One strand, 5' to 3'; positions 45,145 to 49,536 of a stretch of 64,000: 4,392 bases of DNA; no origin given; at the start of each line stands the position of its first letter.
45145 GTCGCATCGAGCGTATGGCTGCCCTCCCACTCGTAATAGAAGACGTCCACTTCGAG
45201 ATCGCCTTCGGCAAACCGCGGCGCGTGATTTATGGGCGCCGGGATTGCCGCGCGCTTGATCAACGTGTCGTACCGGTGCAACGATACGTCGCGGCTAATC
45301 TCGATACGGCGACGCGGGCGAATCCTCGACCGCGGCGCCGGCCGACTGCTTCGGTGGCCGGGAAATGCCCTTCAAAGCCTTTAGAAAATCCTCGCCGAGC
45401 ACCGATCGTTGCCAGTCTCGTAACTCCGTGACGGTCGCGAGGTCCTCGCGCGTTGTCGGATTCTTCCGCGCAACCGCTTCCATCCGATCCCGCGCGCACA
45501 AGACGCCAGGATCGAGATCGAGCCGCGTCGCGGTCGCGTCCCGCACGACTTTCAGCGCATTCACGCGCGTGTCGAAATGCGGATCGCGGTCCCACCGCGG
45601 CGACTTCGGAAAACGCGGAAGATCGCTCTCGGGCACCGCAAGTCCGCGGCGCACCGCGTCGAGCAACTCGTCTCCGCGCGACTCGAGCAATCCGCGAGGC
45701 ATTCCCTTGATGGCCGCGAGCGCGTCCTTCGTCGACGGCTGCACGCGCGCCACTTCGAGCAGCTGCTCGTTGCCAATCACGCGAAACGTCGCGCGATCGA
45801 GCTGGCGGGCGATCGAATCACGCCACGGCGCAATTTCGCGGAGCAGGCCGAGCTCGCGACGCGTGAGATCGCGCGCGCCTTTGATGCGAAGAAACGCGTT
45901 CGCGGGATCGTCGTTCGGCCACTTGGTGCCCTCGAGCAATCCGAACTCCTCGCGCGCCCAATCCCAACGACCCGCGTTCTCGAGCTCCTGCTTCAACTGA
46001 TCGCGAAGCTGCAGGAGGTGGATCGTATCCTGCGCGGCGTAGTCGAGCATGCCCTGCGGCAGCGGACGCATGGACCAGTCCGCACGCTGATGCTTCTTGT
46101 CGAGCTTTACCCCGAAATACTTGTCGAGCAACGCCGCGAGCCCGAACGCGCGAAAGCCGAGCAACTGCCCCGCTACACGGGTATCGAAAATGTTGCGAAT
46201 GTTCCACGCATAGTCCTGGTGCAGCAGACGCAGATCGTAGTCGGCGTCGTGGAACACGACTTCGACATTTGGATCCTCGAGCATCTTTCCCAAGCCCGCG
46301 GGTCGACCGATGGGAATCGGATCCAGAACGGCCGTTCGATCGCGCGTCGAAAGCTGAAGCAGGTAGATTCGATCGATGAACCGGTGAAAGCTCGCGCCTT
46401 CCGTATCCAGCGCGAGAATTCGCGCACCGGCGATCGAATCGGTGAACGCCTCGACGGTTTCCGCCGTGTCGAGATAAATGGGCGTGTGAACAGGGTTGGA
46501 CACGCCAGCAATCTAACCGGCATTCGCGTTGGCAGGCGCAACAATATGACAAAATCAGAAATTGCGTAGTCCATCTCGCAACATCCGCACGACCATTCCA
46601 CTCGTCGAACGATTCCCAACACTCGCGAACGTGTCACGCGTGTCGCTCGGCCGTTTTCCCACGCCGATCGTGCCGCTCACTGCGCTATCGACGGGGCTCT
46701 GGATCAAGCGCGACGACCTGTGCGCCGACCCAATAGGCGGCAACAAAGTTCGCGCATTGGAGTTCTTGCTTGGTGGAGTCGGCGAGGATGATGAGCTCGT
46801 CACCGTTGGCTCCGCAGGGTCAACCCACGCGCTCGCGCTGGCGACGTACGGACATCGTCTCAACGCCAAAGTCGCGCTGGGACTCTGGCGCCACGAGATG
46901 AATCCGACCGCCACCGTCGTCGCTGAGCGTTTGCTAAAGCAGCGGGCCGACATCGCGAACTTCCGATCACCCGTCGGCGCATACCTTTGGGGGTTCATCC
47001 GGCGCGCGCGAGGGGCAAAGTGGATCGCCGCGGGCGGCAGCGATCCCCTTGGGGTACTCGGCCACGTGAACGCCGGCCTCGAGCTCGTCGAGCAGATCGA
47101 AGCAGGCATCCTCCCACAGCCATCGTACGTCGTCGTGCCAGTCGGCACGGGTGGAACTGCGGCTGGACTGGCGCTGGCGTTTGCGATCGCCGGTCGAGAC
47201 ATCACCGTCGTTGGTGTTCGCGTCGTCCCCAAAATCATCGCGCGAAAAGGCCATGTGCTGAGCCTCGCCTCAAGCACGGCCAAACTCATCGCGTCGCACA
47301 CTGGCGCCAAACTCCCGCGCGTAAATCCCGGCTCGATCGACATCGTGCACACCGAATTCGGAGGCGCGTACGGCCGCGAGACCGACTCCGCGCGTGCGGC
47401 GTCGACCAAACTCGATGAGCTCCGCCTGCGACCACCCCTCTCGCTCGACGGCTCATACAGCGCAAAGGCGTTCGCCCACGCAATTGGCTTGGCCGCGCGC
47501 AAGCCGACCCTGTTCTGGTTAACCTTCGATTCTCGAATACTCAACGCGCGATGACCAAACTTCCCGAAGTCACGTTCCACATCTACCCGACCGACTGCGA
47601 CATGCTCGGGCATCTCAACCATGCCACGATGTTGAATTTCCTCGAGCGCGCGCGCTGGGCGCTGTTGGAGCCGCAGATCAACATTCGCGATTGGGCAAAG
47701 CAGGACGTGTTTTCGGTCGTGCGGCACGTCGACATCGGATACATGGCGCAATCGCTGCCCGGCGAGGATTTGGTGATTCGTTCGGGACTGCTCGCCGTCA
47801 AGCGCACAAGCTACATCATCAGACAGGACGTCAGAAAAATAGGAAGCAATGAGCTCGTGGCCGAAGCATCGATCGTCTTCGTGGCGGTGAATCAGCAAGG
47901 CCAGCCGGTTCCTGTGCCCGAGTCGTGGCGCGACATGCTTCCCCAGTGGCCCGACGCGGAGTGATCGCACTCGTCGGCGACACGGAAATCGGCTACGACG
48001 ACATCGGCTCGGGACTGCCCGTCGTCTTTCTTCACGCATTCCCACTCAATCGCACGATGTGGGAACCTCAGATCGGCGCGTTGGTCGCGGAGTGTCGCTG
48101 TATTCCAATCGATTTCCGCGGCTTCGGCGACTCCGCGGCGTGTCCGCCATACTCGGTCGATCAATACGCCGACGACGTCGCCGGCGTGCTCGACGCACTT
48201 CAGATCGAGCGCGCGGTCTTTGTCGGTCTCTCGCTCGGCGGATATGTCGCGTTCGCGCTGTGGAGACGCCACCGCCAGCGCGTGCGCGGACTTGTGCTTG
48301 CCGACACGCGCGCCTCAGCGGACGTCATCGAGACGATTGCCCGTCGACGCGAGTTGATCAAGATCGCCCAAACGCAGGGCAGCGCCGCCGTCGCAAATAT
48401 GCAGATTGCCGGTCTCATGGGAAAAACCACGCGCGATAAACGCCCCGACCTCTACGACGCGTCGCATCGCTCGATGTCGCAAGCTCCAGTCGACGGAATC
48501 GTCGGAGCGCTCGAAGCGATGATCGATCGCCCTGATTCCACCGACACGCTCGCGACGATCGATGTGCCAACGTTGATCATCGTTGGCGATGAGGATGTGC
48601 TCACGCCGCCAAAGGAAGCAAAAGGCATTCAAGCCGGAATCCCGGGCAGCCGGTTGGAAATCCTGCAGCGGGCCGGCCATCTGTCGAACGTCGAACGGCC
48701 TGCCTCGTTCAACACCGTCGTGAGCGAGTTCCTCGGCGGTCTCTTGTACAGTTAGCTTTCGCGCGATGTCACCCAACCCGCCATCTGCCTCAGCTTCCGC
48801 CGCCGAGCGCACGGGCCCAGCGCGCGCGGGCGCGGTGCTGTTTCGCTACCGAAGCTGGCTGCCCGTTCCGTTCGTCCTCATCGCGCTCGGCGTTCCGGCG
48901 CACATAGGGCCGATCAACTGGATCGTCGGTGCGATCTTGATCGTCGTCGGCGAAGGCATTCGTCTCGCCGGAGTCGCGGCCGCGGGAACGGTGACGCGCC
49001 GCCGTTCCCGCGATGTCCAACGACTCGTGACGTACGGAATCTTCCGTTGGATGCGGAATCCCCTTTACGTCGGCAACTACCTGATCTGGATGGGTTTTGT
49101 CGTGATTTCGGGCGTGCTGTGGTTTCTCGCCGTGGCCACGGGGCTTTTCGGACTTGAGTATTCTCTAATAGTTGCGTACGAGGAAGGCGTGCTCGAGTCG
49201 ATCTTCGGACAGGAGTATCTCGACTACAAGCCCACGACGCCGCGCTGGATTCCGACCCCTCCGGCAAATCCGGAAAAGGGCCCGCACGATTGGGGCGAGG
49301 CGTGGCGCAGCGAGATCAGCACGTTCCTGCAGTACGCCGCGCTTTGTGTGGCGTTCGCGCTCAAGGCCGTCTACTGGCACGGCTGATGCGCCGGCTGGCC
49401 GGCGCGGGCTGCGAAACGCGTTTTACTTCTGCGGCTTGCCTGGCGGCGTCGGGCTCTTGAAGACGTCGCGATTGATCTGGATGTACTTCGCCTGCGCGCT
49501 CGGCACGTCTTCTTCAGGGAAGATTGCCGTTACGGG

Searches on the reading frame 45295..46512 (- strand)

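Call 58: search_protein_families(library=pfam, proteins=[window:45295-46512:-], max_evalue=0.00001)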
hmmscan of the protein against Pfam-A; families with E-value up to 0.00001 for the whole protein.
window:45295-46512:- (405 aa): 2 families
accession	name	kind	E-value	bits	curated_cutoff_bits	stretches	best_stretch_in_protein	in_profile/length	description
PF01612.26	DNA_pol_A_exo1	-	6.1e-41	140.5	23.6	1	13-178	3-173/173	3'-5' exonuclease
PF00570.28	HRDC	-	1.9e-28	98.6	23.8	2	221-287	2-68/68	HRDC domain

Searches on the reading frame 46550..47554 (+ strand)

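Call 58: search_protein_families(library=pfam, proteins=[window:46550-47554:+], max_evalue=0.00001)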
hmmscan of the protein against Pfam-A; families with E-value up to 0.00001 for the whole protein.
window:46550-47554:+ (334 aa): 1 family
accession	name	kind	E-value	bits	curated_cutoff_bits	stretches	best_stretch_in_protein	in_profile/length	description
PF00291.31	PALP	-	1.1e-27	97.6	35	1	31-311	1-275/295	Pyridoxal-phosphate dependent enzyme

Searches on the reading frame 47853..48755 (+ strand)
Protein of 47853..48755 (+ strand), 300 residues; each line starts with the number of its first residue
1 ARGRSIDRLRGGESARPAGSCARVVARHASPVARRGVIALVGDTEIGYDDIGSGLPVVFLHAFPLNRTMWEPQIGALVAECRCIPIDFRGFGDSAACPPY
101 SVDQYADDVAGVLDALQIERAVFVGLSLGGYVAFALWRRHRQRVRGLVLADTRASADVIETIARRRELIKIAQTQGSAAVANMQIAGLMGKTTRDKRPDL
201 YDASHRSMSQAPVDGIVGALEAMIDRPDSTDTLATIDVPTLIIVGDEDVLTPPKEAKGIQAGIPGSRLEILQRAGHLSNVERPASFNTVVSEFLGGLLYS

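Call 58: search_protein_families(library=pfam, proteins=[window:47853-48755:+], max_evalue=0.00001)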
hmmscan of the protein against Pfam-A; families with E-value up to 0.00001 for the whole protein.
window:47853-48755:+ (300 aa): 4 families
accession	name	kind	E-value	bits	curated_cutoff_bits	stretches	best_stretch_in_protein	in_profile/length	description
PF00561.26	Abhydrolase_1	-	5.3e-26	92.2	25.8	1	56-283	2-245/245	alpha/beta hydrolase fold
PF12697.13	Abhydrolase_6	-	4e-21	77.1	26.3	1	57-286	1-214/217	Alpha/beta hydrolase family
PF12146.15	Hydrolase_4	-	4.8e-13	49.4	27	1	86-276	37-232/239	Serine aminopeptidase, S33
PF03096.20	Ndr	-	3.6e-12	46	23.3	1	100-248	80-230/283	Ndr family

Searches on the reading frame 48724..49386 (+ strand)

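Call 58: search_protein_families(library=pfam, proteins=[window:48724-49386:+], max_evalue=0.00001)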
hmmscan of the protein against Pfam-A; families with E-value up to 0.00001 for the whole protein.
window:48724-49386:+ (220 aa): 1 family
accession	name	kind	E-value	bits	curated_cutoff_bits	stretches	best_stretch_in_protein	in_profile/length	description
PF04191.18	PEMT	-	3.8e-11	43.8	25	1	66-163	3-104/105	Phospholipid methyltransferase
